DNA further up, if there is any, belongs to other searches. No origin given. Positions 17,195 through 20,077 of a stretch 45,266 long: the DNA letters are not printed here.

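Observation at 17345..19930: SulP/SLC26 transporter carrying its own receiver domain and a predicted periplasmic insert with a haem-c (CXXCH) motif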

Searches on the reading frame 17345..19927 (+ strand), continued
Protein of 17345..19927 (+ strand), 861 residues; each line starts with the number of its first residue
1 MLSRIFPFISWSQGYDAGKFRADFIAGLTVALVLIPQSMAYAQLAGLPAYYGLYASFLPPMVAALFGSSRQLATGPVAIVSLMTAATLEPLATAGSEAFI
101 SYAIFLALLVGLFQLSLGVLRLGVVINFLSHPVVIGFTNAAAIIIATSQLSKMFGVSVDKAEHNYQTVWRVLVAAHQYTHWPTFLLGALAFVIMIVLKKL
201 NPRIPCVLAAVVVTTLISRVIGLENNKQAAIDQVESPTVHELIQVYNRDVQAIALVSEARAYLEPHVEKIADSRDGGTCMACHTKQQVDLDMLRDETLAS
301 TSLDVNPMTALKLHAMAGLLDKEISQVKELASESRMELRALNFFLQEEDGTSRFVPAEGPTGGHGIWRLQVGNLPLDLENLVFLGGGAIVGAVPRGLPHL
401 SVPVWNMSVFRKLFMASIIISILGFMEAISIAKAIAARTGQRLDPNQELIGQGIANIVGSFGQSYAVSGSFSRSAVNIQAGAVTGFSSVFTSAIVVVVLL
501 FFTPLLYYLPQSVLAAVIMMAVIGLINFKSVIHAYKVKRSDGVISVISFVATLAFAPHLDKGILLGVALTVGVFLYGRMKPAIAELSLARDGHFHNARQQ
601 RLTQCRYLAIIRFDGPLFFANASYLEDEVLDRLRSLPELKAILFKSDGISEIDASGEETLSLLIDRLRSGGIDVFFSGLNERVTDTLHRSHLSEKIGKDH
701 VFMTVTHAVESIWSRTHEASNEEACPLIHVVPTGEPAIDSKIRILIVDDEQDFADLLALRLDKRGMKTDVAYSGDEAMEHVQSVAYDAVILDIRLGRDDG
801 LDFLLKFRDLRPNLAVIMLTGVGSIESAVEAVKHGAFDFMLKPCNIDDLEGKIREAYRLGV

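Call 34: fold_search(model_id=the predicted structure, library=pdb)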
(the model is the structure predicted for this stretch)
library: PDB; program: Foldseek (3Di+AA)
matches with E <= 10: 1499; with E <= 0.001: 520
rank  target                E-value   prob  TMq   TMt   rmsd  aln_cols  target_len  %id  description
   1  7lhv_A                2.5e-30  1.00  0.46  0.67  14.6       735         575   27  Structure of Arabidopsis thaliana sulfate transporter AtSULTR4;1 (released 2021-08-11)
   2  7v73                  5.9e-30  1.00  0.45  0.64  16.4       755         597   27  Thermostabilized human prestin in complex with chloride (released 2022-08-31)
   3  7v75                  1.4e-29  1.00  0.45  0.64  16.8       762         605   27  Thermostabilized human prestin in complex with salicylate (released 2022-08-31)
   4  8opq_A                1.2e-27  1.00  0.45  0.59  14.7       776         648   22  Structure of Human Solute Carrier 26 family member A6 (SLC26A6) anion transporter in an inward-facing state (released 2023-05-17)
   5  9ias_A                2.5e-27  1.00  0.42  0.67  19.7       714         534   23  Sulfate transporter SLC26A11 in nanodiscs with nanobody Nb4 (released 2026-03-04)
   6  9iar_A                7.3e-27  1.00  0.42  0.64  22.1       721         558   23  Sulfate transporter SLC26A11 in nanodiscs with nanobody Nb11 (released 2026-03-04)
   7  8sgw_C                3.1e-26  1.00  0.45  0.62  15.3       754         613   21  Pendrin in complex with chloride (released 2024-02-07)
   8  9u9f_A                6.2e-26  1.00  0.41  0.61  16.4       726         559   22  Cryo-EM structure of Oryza sativa phosphate transporter SPDT (released 2025-10-22)
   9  7lgu_A                8.8e-26  1.00  0.44  0.55  16.8       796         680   21  Structure of human prestin in the presence of NaCl (released 2021-08-25)
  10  7ch1_A                6.9e-25  1.00  0.44  0.58  16.3       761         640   20  The overall structure of SLC26A9 (released 2020-08-26)
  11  8x1r_A                7.5e-25  1.00  0.45  0.54  15.8       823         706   18  Cryo-EM structure of human DRA (SLC26A3) bound with chloride (released 2025-05-14)
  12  8uc1_A                1.0e-24  1.00  0.45  0.56  16.2       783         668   21  Cryo-EM structure of dolphin Prestin in low Cl buffer (released 2023-12-13)
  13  7s8x_A                1.4e-24  1.00  0.44  0.55  15.3       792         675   20  Cryo-EM Structure of dolphin Prestin: Sensor Up (compact) state (released 2021-11-03)
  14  8x1t_B                2.5e-24  1.00  0.45  0.55  15.3       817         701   18  Cryo-EM structure of human DRA (SLC26A3) bound with sulfate (released 2025-05-14)
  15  8yr9_B                3.9e-24  1.00  0.44  0.54  16.3       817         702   18  the Cyro-EM Structure of human SLC26A3 (released 2025-09-24)
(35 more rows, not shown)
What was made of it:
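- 17345..19930 (+): Whole gene: SLC26/SulP core with periplasmic insert, then STAS, then REC (861 aa). Foldseek matches to AtSULTR4;1, prestin, SLC26Dg and BicA at E 1e-30 to 1e-12 (call 34).
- On SLC26/SulP anion transporter family: Foldseek gives E 2.5e-30 to AtSULTR4;1 and a TM-score of 0.82-0.87 normalised to the SLC26Dg and BicA membrane domains (call 34).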

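Call 47: find_encoding_contigs(protein=window:17345-19927:+, flank=1000, max_places=3)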
Protein window:17345-19927:+ (861 aa): 2 contigs read that carry it; 2 places shown.
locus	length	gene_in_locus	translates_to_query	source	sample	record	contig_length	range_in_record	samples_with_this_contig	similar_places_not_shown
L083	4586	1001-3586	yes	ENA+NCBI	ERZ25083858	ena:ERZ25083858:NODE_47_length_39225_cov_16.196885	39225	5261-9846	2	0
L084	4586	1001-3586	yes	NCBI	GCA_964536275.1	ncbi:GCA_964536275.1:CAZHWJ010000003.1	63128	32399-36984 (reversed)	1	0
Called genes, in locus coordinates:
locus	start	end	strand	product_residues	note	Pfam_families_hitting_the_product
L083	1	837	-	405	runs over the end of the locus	PF13189:Cytidylate_kin2, PF00072:Response_reg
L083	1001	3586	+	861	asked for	PF00916:Sulfate_transp, PF01740:STAS, PF00072:Response_reg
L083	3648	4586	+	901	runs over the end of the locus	PF00675:Peptidase_M16, PF05193:Peptidase_M16_C, PF00675:Peptidase_M16, PF05193:Peptidase_M16_C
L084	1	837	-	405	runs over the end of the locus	PF13189:Cytidylate_kin2, PF00072:Response_reg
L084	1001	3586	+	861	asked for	PF00916:Sulfate_transp, PF01740:STAS, PF00072:Response_reg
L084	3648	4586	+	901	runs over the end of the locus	PF00675:Peptidase_M16, PF05193:Peptidase_M16_C, PF00675:Peptidase_M16, PF05193:Peptidase_M16_C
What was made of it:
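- Checked: The divergent gene is called as 405 aa (call 47).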

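Call 48: find_encoding_contigs(protein=P0092, flank=8000, max_places=1)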
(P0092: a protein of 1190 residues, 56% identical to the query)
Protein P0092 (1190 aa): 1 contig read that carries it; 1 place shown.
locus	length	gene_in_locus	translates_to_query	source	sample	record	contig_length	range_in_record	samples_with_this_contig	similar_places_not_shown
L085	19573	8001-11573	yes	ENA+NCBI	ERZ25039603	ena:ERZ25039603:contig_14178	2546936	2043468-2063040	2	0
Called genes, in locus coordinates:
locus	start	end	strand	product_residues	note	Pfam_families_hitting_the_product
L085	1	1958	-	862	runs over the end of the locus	PF00069:Pkinase, PF07714:PK_Tyr_Ser-Thr, PF13428:TPR_14 (faint), PF07719:TPR_2 (faint), PF13414:TPR_11 (weak), PF13431:TPR_17 (weak), PF13432:TPR_16, PF13424:TPR_12, +9 more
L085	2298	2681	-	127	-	-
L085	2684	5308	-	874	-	PF00069:Pkinase, PF07714:PK_Tyr_Ser-Thr, PF13432:TPR_16, PF14559:TPR_19, PF13424:TPR_12 (weak), PF13414:TPR_11 (weak), PF14559:TPR_19, PF13432:TPR_16 (weak), +10 more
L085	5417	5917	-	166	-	PF00578:AhpC-TSA, PF08534:Redoxin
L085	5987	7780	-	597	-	PF00246:Peptidase_M14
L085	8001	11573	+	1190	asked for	PF00916:Sulfate_transp, PF01740:STAS, PF13466:STAS_2 (faint), PF01740:STAS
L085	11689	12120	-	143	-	PF00072:Response_reg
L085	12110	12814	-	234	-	-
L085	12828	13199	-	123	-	PF00072:Response_reg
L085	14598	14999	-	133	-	-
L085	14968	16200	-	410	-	PF13189:Cytidylate_kin2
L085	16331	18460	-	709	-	PF00924:MS_channel_2nd, PF00248:Aldo_ket_red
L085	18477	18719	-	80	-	-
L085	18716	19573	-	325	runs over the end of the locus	PF00266:Aminotran_5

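Call 49: find_encoding_contigs(protein=P0038, flank=8000, max_places=1)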
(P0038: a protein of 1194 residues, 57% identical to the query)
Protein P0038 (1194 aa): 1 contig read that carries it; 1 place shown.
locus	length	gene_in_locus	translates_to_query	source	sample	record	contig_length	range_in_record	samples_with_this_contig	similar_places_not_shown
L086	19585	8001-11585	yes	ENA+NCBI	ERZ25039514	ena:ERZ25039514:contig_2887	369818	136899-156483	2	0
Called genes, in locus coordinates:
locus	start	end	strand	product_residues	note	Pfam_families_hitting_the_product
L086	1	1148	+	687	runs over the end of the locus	PF00654:Voltage_CLC, PF00571:CBS (faint), PF02080:TrkA_C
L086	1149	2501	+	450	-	PF02386:TrkH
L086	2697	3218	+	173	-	PF02254:TrkA_N, PF02080:TrkA_C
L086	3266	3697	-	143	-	PF00072:Response_reg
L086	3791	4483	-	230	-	-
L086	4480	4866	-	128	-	PF00072:Response_reg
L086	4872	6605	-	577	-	PF02743:dCache_1, PF00512:HisKA (weak), PF02518:HATPase_c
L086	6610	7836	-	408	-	PF13189:Cytidylate_kin2, PF00072:Response_reg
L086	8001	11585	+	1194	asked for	PF00916:Sulfate_transp, PF01740:STAS, PF13466:STAS_2 (faint), PF01740:STAS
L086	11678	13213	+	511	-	PF13189:Cytidylate_kin2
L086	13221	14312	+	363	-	PF01925:TauE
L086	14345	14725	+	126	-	PF00072:Response_reg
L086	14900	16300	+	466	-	PF00672:HAMP, PF00512:HisKA, PF02518:HATPase_c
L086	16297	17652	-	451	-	PF03448:MgtE_N, PF00571:CBS, PF01769:MgtE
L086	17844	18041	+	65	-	PF04024:PspC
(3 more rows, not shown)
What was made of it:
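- The same operon flanks REC-less multi-STAS forms (calls 48, 49).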
